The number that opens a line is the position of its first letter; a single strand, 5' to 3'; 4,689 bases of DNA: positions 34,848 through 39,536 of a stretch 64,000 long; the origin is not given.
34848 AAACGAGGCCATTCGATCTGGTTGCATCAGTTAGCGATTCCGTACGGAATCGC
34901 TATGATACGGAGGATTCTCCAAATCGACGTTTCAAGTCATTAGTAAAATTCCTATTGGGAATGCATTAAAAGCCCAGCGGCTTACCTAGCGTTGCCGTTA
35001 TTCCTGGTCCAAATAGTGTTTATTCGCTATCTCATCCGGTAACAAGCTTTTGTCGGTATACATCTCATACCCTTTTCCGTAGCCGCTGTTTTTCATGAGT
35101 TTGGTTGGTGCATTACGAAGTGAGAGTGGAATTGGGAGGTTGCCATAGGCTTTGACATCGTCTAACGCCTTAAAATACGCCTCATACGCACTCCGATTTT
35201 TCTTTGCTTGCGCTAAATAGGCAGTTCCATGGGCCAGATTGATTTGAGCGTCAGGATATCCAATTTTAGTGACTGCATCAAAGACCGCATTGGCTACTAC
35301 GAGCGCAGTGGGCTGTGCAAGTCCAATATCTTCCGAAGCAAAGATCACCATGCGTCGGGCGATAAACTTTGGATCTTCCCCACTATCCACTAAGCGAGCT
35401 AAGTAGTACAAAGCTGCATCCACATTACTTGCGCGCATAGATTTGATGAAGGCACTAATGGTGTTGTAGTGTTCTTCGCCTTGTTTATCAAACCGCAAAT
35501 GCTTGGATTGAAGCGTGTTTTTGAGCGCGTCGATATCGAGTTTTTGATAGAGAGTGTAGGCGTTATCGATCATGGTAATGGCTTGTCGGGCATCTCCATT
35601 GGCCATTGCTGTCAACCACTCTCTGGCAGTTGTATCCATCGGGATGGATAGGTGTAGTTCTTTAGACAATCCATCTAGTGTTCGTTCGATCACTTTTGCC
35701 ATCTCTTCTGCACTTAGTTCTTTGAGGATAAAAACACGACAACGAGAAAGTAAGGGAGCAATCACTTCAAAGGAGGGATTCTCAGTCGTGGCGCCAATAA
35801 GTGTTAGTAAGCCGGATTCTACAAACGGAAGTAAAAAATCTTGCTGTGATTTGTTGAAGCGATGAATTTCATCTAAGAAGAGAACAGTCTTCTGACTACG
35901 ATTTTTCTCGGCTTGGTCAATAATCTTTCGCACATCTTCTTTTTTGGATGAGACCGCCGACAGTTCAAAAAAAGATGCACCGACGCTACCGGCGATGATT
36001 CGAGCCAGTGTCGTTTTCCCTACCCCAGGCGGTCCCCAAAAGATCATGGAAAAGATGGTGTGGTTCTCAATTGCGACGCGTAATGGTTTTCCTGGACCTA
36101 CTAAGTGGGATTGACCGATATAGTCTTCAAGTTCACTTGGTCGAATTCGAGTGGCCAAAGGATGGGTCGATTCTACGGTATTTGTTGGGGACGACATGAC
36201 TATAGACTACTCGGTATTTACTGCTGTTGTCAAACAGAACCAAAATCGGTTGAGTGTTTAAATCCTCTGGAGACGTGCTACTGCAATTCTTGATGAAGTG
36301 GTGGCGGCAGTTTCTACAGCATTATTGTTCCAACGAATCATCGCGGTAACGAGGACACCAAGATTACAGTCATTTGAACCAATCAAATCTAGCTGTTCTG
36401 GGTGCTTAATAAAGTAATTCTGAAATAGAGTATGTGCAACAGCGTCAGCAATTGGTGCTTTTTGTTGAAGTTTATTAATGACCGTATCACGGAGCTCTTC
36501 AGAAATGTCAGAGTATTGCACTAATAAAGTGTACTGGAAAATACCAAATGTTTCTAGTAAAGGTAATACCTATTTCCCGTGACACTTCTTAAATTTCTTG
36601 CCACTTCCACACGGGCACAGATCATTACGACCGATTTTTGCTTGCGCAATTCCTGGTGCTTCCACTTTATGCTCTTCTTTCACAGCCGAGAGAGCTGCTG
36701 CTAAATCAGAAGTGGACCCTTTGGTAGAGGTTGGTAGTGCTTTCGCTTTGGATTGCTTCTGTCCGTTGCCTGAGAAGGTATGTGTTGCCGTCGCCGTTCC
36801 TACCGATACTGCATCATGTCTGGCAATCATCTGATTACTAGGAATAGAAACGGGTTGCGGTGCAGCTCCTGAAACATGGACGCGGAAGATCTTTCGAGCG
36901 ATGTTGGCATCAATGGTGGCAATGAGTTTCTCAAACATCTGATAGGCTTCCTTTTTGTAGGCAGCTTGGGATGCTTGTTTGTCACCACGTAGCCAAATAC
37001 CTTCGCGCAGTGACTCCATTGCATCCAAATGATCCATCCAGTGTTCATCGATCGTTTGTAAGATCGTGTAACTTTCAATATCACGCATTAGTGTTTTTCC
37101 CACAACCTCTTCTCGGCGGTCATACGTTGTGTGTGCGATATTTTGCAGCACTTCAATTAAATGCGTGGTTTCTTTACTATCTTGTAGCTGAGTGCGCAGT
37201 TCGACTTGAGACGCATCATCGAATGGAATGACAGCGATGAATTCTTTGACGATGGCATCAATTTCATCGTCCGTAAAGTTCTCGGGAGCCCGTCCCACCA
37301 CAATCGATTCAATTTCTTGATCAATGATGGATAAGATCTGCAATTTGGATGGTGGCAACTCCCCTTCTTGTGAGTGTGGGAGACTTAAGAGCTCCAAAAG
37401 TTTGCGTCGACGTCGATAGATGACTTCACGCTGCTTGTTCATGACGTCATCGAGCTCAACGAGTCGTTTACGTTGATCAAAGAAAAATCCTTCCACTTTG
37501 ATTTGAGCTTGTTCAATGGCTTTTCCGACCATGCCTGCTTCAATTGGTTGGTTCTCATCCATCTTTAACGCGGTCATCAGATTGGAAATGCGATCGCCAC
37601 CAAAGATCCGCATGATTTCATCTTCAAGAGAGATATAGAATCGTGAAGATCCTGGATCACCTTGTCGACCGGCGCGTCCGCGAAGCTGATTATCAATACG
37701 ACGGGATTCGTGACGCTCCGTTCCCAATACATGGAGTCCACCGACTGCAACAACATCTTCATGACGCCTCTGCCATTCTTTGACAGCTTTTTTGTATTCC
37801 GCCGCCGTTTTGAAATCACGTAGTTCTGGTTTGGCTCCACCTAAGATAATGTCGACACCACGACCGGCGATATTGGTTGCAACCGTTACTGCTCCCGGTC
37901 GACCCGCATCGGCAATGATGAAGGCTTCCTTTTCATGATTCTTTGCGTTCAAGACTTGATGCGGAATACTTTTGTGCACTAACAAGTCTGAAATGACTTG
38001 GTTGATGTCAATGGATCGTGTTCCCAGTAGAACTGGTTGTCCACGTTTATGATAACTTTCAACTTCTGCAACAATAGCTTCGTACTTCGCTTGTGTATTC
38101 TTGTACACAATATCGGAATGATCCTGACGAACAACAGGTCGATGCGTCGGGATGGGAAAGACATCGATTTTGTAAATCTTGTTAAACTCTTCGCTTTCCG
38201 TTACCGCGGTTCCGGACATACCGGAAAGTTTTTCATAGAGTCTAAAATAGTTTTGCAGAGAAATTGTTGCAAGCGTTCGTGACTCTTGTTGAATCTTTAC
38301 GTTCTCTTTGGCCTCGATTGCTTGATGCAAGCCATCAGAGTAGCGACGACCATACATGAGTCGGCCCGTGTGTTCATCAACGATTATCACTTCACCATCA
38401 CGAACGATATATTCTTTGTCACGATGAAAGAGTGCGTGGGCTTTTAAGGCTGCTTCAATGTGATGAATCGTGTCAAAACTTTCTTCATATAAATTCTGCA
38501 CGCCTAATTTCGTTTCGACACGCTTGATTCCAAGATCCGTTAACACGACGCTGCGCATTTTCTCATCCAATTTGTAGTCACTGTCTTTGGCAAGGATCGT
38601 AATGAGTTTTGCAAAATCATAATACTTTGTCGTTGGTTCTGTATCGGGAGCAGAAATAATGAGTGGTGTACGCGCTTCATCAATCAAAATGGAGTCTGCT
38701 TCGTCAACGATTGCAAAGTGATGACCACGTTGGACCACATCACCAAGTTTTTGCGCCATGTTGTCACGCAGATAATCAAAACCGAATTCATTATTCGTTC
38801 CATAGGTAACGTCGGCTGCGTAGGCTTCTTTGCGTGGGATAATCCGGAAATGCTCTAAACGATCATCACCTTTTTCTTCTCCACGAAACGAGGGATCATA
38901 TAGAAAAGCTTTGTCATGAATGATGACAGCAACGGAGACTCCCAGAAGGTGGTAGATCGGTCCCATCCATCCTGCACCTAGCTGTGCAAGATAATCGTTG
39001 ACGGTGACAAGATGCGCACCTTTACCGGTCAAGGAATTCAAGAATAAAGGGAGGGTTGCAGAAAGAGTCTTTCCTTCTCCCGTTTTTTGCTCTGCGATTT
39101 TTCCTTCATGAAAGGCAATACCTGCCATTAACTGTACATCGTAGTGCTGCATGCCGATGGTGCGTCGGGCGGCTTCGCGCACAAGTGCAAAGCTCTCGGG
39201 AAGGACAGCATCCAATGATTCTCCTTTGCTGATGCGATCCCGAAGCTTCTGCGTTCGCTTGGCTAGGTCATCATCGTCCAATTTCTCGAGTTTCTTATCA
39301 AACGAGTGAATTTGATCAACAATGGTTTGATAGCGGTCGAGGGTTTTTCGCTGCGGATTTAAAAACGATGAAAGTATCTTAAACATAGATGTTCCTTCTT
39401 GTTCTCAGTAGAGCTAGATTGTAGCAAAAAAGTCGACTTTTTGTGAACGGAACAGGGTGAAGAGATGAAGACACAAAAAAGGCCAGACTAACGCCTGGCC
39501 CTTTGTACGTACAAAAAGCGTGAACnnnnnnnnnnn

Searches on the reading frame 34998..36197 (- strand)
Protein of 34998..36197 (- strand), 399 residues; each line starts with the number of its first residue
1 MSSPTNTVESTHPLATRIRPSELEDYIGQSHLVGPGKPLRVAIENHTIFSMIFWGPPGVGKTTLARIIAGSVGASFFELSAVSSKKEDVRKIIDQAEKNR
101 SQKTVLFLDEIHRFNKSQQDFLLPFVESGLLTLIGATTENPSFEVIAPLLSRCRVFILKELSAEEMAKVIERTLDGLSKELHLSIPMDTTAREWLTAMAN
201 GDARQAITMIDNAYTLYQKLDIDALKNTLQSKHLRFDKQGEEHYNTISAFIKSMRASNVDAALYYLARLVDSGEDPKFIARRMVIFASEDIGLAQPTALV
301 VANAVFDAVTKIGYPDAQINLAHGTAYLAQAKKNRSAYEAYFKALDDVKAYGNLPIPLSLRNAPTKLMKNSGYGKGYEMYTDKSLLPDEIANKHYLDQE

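Call 83: search_protein_families(library=ncbifam, proteins=[window:34998-36197:-], max_evalue=1e-10)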
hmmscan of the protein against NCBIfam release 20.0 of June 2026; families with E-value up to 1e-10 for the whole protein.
window:34998-36197:- (399 aa): 26 families (the best 25 are shown)
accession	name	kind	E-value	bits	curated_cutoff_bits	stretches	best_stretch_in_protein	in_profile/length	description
NF009881.0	PRK13341.1-2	equivalog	1.7e-114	383.2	651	1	6-378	10-391/736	AAA family ATPase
NF009883.0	PRK13341.1-4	equivalog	5.1e-101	338.7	668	1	10-378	17-394/729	AAA family ATPase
NF009882.0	PRK13341.1-3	equivalog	2.6e-85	287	1197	1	8-379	14-394/734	AAA family ATPase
NF009880.0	PRK13341.1-1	equivalog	1.2e-82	278.2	891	1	10-379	4-364/599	AAA family ATPase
NF011289.0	PRK14700.1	equivalog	4.8e-44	150.7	570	1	123-395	1-276/300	recombination factor protein RarA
TIGR02397.1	dnaX_nterm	equivalog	5.7e-24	85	250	1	76-292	88-292/355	DNA polymerase III subunit gamma/tau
NF000868.0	PRK00080.1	equivalog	1e-19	70.7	282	1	11-127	12-127/330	Holliday junction branch migration DNA helicase RuvB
TIGR00635.1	ruvB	equivalog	5.5e-18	65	299.05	1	22-127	2-106/305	Holliday junction branch migration DNA helicase RuvB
NF001679.0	PRK00440.1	equivalog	3.9e-17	62.3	303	1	16-228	10-223/322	replication factor C small subunit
NF011512.0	PRK14950.1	equivalog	1.8e-16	60.4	593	0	80-284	95-287/585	DNA polymerase III subunits gamma and tau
NF005171.0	PRK06645.1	equivalog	4.1e-16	58.5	614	1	84-221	110-243/509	DNA polymerase III subunits gamma and tau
NF004549.0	PRK05896.1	equivalog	2.6e-15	56.2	578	0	78-229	92-241/642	DNA polymerase III subunits gamma and tau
NF004046.1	PRK05563.1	equivalog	2.9e-15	56.2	400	0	78-288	91-289/567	DNA polymerase III subunit gamma/tau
NF011522.0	PRK14961.1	equivalog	4.6e-15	55.3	562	0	78-218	92-229/363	DNA polymerase III subunits gamma and tau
NF011514.0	PRK14953.1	equivalog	6.2e-15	55.1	536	0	77-273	91-275/488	DNA polymerase III subunits gamma and tau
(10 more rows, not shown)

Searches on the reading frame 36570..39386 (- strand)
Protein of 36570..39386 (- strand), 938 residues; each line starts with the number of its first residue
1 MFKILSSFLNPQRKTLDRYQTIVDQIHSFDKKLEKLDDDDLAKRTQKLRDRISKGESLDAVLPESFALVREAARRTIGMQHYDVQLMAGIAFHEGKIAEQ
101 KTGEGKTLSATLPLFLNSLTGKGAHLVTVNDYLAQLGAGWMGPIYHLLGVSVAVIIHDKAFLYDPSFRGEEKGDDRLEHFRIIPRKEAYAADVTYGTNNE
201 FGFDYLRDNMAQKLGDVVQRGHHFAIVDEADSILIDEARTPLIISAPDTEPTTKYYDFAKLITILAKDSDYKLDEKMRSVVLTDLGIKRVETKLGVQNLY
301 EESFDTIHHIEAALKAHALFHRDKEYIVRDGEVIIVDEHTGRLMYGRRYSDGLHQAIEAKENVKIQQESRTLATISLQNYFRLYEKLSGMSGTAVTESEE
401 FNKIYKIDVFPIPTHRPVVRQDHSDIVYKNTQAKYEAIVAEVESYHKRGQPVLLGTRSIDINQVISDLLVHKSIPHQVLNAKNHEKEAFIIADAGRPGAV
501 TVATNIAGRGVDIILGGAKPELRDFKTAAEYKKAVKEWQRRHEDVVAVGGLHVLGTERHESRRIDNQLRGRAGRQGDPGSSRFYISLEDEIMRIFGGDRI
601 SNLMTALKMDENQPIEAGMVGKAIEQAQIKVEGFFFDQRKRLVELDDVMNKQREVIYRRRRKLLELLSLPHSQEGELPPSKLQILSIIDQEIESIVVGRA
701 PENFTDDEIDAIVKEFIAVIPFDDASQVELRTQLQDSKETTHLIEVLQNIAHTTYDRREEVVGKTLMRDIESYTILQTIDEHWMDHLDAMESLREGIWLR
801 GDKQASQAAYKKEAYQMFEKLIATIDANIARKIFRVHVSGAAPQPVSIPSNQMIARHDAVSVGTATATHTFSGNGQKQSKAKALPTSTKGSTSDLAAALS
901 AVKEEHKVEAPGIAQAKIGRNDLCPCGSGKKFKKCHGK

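Call 57: search_protein_families(library=ncbifam, proteins=[window:36570-39386:-], max_evalue=0.001)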
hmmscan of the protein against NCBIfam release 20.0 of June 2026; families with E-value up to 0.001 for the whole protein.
window:36570-39386:- (938 aa): 14 families
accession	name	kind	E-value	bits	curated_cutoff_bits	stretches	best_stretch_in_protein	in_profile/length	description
NF009538.1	PRK12904.1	equivalog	0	1060.7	814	1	9-838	7-813/814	preprotein translocase subunit SecA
TIGR00963.1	secA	equivalog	1.6e-296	985.7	800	1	26-825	1-787/787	preprotein translocase subunit SecA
NF006630.0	PRK09200.1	subfamily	4.6e-255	848.5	862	2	11-517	9-496/789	preprotein translocase subunit SecA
NF009536.0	PRK12901.1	equivalog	5.6e-241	802.9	1493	4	289-516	473-700/1118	preprotein translocase subunit SecA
TIGR04397.1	SecA2_Bac_anthr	exception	6e-236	785.3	1085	2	11-522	8-499/774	accessory Sec system translocase SecA2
TIGR03714.1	secA2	equivalog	9.4e-206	685.5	930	2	14-517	4-492/762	accessory Sec system translocase SecA2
NF012136.0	SecA2_Lm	equivalog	5.5e-186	619.9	1100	2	12-515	7-489/776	accessory Sec system translocase SecA2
TIGR04221.1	SecA2_Mycobac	equivalog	3.1e-170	568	725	2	12-665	13-618/762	accessory Sec system translocase SecA2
NF004088.0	PRK05590.1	equivalog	1.7e-09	38.2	140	1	903-938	130-165/166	hypothetical protein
NF007704.0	PRK10396.1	equivalog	6.4e-08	32.8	149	1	894-935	177-218/221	hypothetical protein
NF002592.0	PRK02250.1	equivalog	3.4e-07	30.5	158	1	910-937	140-167/167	hypothetical protein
NF002449.0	PRK01617.1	equivalog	5.8e-07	30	141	1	915-938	131-154/154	hypothetical protein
TIGR04102.1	SWIM_PBPRA1643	hypoth_equivalog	8.8e-07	29.3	68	1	910-936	81-107/108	PBPRA1643 family SWIM/SEC-C metal-binding motif protein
NF001213.0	PRK00183.1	equivalog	3.2e-05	24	158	1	915-936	131-152/157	hypothetical protein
